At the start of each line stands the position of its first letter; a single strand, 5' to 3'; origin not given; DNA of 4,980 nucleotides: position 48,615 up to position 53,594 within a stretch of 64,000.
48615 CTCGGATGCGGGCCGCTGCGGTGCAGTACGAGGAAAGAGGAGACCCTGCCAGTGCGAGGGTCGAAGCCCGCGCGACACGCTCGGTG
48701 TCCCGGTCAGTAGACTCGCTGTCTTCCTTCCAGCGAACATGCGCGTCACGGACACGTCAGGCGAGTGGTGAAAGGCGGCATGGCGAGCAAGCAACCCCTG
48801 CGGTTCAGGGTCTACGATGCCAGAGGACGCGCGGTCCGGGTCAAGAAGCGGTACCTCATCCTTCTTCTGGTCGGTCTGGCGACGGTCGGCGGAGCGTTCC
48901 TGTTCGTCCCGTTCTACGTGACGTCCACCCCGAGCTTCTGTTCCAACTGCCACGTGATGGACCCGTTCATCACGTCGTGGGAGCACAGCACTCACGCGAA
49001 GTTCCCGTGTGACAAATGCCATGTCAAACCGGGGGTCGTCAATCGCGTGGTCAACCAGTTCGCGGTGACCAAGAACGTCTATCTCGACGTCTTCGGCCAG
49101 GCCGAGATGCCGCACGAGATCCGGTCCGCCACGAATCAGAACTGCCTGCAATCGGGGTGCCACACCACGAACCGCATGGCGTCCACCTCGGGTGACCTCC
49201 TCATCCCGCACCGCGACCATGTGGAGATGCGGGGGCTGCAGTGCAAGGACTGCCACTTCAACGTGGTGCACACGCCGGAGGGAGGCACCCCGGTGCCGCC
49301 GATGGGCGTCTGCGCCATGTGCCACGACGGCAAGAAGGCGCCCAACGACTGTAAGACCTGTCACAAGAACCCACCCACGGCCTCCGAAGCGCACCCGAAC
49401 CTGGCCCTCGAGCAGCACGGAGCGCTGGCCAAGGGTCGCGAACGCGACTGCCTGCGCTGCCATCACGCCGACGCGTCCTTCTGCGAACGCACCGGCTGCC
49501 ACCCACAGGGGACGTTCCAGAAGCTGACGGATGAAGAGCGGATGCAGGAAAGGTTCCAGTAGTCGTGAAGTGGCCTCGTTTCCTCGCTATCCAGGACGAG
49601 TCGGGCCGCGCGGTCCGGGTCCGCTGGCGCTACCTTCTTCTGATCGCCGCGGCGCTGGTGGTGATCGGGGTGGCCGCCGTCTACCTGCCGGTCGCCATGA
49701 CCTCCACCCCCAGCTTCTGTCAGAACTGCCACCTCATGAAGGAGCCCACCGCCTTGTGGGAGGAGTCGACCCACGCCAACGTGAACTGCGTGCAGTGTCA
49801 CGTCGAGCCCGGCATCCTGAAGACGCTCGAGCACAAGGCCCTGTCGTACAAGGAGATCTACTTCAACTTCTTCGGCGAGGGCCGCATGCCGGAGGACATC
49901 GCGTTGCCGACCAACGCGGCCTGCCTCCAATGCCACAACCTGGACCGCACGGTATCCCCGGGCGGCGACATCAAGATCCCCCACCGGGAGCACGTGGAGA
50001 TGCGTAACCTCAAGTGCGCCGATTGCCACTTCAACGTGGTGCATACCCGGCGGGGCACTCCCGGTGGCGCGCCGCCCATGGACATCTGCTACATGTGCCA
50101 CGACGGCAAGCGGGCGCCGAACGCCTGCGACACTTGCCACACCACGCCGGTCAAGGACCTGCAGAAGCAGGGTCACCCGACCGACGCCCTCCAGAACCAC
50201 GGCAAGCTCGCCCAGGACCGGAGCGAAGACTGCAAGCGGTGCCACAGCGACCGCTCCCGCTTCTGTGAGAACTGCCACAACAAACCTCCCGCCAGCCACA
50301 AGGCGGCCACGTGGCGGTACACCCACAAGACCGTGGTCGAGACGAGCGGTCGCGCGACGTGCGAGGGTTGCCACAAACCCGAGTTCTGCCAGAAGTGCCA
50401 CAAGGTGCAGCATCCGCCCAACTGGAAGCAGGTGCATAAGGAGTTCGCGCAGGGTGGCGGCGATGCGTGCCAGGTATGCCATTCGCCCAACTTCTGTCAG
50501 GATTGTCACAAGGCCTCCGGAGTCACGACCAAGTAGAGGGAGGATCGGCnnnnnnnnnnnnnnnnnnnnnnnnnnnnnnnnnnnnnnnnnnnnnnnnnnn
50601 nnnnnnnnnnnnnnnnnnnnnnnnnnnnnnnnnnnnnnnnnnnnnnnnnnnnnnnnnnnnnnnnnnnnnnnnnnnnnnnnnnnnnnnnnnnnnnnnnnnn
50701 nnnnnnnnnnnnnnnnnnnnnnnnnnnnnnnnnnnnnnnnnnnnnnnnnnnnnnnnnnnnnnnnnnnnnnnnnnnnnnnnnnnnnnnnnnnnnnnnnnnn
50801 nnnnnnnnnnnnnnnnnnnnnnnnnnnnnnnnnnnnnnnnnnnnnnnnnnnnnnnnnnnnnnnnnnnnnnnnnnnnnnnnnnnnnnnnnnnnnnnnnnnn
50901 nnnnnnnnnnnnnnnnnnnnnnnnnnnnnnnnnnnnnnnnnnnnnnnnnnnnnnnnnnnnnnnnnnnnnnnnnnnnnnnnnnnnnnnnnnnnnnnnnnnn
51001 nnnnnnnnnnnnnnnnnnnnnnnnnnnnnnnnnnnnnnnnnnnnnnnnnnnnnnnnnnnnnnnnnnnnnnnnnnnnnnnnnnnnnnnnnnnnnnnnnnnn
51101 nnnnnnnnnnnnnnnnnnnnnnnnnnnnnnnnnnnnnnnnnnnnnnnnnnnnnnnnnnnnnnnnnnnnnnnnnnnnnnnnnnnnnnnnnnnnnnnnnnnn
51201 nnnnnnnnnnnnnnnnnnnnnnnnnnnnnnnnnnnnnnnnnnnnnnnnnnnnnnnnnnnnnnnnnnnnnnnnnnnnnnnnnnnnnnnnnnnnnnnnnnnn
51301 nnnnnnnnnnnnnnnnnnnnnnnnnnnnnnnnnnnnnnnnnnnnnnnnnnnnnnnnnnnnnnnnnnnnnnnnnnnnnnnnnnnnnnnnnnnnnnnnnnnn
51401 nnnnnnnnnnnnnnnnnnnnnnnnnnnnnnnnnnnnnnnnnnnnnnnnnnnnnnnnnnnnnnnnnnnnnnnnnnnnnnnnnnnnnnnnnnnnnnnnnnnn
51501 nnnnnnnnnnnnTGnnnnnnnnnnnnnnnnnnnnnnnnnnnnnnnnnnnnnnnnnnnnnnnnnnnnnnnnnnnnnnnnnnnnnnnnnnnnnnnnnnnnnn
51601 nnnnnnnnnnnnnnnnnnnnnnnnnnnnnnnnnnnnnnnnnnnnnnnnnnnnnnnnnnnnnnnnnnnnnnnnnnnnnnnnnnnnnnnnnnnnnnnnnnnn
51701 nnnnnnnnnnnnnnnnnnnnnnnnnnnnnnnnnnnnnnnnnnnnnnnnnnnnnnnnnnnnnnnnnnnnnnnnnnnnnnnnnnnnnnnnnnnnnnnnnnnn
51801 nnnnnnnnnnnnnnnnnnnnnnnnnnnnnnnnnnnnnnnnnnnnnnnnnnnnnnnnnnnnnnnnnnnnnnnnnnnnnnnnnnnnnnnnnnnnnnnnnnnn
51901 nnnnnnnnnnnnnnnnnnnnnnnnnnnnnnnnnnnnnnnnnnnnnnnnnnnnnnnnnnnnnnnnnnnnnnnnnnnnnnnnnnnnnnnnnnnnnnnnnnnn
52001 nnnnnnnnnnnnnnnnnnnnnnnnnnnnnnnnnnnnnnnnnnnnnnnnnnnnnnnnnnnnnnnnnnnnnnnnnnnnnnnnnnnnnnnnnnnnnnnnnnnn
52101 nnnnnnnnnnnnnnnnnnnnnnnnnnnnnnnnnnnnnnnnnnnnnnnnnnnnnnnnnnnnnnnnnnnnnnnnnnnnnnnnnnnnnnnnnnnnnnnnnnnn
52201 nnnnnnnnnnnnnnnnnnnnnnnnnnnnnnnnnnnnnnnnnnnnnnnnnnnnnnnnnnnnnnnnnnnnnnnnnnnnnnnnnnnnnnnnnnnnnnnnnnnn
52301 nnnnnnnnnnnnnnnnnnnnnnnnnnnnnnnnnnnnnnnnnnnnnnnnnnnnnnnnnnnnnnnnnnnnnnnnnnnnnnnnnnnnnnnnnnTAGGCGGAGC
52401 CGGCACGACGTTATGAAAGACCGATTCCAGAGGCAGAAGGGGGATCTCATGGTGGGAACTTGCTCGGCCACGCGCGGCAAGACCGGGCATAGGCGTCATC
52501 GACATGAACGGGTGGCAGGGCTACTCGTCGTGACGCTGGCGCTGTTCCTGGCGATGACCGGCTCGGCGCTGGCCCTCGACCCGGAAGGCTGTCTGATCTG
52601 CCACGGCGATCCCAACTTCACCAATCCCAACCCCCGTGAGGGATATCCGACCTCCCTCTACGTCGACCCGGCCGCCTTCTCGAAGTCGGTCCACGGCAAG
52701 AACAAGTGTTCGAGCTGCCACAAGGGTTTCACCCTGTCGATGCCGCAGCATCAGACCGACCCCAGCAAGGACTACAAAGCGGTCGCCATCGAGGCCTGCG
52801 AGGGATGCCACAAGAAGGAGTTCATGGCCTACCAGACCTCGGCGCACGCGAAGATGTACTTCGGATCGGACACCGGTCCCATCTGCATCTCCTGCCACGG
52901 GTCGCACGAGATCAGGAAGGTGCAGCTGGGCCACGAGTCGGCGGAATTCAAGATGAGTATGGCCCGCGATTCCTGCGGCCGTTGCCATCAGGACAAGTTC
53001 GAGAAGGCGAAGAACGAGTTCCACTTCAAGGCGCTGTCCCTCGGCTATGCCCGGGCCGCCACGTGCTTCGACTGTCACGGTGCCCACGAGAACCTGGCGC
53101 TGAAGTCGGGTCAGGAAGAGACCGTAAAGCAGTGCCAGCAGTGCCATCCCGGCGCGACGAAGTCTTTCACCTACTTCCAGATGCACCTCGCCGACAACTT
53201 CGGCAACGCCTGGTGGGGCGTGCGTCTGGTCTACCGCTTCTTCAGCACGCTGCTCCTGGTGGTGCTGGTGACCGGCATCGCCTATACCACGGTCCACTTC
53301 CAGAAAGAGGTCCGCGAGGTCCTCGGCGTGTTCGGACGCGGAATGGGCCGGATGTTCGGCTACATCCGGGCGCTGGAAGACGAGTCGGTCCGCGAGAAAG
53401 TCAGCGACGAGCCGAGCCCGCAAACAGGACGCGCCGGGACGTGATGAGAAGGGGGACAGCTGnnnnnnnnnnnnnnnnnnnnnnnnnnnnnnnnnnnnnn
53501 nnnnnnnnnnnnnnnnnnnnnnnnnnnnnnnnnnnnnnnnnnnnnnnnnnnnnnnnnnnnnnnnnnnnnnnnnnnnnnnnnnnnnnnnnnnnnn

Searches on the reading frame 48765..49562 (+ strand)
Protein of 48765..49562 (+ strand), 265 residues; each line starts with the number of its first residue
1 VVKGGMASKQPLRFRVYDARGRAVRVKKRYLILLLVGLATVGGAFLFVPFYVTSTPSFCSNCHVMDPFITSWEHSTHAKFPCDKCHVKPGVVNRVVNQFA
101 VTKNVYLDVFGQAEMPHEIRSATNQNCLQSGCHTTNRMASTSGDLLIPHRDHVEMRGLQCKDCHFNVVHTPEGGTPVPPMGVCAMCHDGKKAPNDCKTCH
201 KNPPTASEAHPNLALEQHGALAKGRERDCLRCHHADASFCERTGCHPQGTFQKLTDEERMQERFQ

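Call 4: search_protein_families(library=pfam, proteins=[window:48765-49562:+], max_evalue=0.1)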
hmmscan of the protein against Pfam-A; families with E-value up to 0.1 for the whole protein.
window:48765-49562:+ (265 aa): 3 families
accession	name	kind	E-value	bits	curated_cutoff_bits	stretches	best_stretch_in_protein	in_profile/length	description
PF03264.19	Cytochrom_NNT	-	6.8e-13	49.2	24.1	1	31-170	7-170/174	NapC/NirT cytochrome c family, N-terminal region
PF14522.11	Cytochrome_C7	-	3.3e-06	27.3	24.8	1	148-201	4-67/67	Cytochrome c7 and related cytochrome c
PF02085.21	Cytochrom_CIII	-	0.019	15.7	22.9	0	72-164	23-101/101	Class III cytochrome C family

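Call 5: search_protein_families(library=ncbifam, proteins=[window:48765-49562:+], max_evalue=0.1)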
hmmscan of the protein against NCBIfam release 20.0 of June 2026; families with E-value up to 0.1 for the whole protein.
window:48765-49562:+ (265 aa): 5 families
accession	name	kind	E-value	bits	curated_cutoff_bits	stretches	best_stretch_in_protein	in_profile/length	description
TIGR03153.1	cytochr_NrfH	equivalog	4.5e-15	55.9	134.2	1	50-169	22-138/138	cytochrome c nitrite reductase small subunit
NF011606.0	PRK15032.1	equivalog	6.7e-05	22.2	455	1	29-109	14-104/390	pentaheme c-type cytochrome TorC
TIGR02161.1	napC_nirT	subfamily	0.00039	20.4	310.6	1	36-169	21-179/185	periplasmic nitrate (or nitrite) reductase c-type cytochrome, NapC/NirT family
TIGR02162.1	torC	equivalog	0.00093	18.5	478.2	1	32-118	16-113/387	pentaheme c-type cytochrome TorC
TIGR04257.1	nanowire_3heme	domain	0.0074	16.4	40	1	141-201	9-75/75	c(7)-type cytochrome triheme domain-containing protein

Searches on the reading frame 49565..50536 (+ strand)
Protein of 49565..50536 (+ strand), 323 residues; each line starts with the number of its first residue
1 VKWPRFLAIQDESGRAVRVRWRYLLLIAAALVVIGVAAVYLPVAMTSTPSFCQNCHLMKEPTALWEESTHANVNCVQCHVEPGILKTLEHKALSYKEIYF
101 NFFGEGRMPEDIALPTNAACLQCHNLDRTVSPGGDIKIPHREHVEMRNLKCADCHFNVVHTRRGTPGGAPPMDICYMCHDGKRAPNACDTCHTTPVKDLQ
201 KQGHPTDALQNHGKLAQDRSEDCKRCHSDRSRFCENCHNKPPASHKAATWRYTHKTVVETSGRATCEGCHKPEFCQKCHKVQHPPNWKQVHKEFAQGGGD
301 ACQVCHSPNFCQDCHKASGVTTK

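Call 4: search_protein_families(library=pfam, proteins=[window:49565-50536:+], max_evalue=0.1)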
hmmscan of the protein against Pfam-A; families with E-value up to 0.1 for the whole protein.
window:49565-50536:+ (323 aa): 5 families
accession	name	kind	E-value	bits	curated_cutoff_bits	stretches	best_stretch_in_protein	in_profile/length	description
PF03264.19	Cytochrom_NNT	-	9.2e-18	65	24.1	1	20-161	7-170/174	NapC/NirT cytochrome c family, N-terminal region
PF14522.11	Cytochrome_C7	-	1.7e-12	47.4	24.8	2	138-193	3-67/67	Cytochrome c7 and related cytochrome c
PF14537.11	Cytochrom_c3_2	-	3e-08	34.4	25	2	114-180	23-79/79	Cytochrome c3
PF09699.15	Paired_CXXCH_1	-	4.7e-08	33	20.6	2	234-272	9-38/41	Doubled CXXCH motif (Paired_CXXCH_1)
PF22113.1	Mtrc-MtrF_II-IV_dom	-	3e-07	30.6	30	2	69-156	78-164/176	Outer membrane cytochrome MtrC/MtrF-like, domains II/IV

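Call 5: search_protein_families(library=ncbifam, proteins=[window:49565-50536:+], max_evalue=0.1)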
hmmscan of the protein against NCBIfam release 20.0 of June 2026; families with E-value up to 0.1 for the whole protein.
window:49565-50536:+ (323 aa): 8 families
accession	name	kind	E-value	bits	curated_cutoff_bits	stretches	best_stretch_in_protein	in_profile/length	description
TIGR03153.1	cytochr_NrfH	equivalog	4.1e-16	59.3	134.2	1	28-160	7-138/138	cytochrome c nitrite reductase small subunit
TIGR02162.1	torC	equivalog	4.6e-07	29.4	478.2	1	20-107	13-109/387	pentaheme c-type cytochrome TorC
TIGR03508.1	decahem_SO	subfamily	1.2e-05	24.9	192.2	2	116-307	69-249/258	DmsE family decaheme c-type cytochrome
NF011606.0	PRK15032.1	equivalog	1.6e-05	24.2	455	1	19-104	13-106/390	pentaheme c-type cytochrome TorC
TIGR02161.1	napC_nirT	subfamily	0.00026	20.9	310.6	1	23-106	19-109/185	periplasmic nitrate (or nitrite) reductase c-type cytochrome, NapC/NirT family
NF038038.1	cytoc_DsrJ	equivalog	0.0074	16.6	100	1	220-240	90-110/121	sulfate reduction electron transfer complex DsrMKJOP subunit DsrJ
NF038083.1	CU044_5270_fam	subfamily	0.016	15.1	100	1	11-48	19-56/284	CU044_5270 family protein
NF007906.0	PRK10617.1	equivalog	0.092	12.6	349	1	22-106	27-118/200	cytochrome c-type protein NapC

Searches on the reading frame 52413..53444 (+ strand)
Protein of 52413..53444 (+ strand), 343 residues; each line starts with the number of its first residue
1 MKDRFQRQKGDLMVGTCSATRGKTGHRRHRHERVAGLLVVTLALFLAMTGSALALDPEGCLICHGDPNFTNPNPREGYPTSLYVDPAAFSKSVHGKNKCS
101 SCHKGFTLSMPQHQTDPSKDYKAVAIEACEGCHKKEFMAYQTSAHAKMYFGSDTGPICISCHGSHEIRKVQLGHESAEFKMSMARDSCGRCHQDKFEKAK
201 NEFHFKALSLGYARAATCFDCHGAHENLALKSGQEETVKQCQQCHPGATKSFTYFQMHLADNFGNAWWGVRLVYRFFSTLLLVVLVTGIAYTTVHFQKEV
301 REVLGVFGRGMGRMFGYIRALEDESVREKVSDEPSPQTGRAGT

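Call 4: search_protein_families(library=pfam, proteins=[window:52413-53444:+], max_evalue=0.1)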
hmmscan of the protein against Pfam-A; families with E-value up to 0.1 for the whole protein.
window:52413-53444:+ (343 aa): 10 families
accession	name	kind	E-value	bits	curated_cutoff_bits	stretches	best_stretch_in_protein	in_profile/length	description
PF14537.11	Cytochrom_c3_2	-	1.9e-10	41.5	25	2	178-245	17-78/79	Cytochrome c3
PF22113.1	Mtrc-MtrF_II-IV_dom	-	4.6e-10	39.7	30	2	56-204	27-175/176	Outer membrane cytochrome MtrC/MtrF-like, domains II/IV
PF14522.11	Cytochrome_C7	-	3.5e-09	36.8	24.8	5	178-245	6-66/67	Cytochrome c7 and related cytochrome c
PF09699.15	Paired_CXXCH_1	-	7.5e-07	29.2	20.6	1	215-247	6-38/41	Doubled CXXCH motif (Paired_CXXCH_1)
PF02085.21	Cytochrom_CIII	-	3.9e-06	27.6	22.9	1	82-169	16-89/101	Class III cytochrome C family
PF22678.1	Cytochrom_c_NrfB-like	-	0.00038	21.3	27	0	60-134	1-66/89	Cytochrome c-type protein NrfB-like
PF03264.19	Cytochrom_NNT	-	0.0026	18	24.1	1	180-228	31-78/174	NapC/NirT cytochrome c family, N-terminal region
PF03929.21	PepSY_TM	-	0.0043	17.3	28.8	1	33-289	182-289/295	PepSY-associated TM region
PF07136.16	DUF1385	-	0.019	14.7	22.1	1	230-302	113-188/227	Protein of unknown function (DUF1385)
PF23733.2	GRXCR1-2_C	-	0.076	13.4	26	0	214-244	8-35/47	GRXCR1/2, C-terminal domain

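Call 5: search_protein_families(library=ncbifam, proteins=[window:52413-53444:+], max_evalue=0.1)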
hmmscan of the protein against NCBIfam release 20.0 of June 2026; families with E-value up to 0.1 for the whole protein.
window:52413-53444:+ (343 aa): 3 families
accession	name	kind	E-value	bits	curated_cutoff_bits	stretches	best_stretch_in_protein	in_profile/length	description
TIGR03508.1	decahem_SO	subfamily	5e-08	32.7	192.2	1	127-258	3-137/258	DmsE family decaheme c-type cytochrome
NF041028.1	decahem_GSU2203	exception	1.7e-06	27.5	325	1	58-254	37-216/317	GSU2203 family decaheme c-type cytochrome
TIGR03153.1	cytochr_NrfH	equivalog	0.0014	18.7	134.2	0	182-223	99-134/138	cytochrome c nitrite reductase small subunit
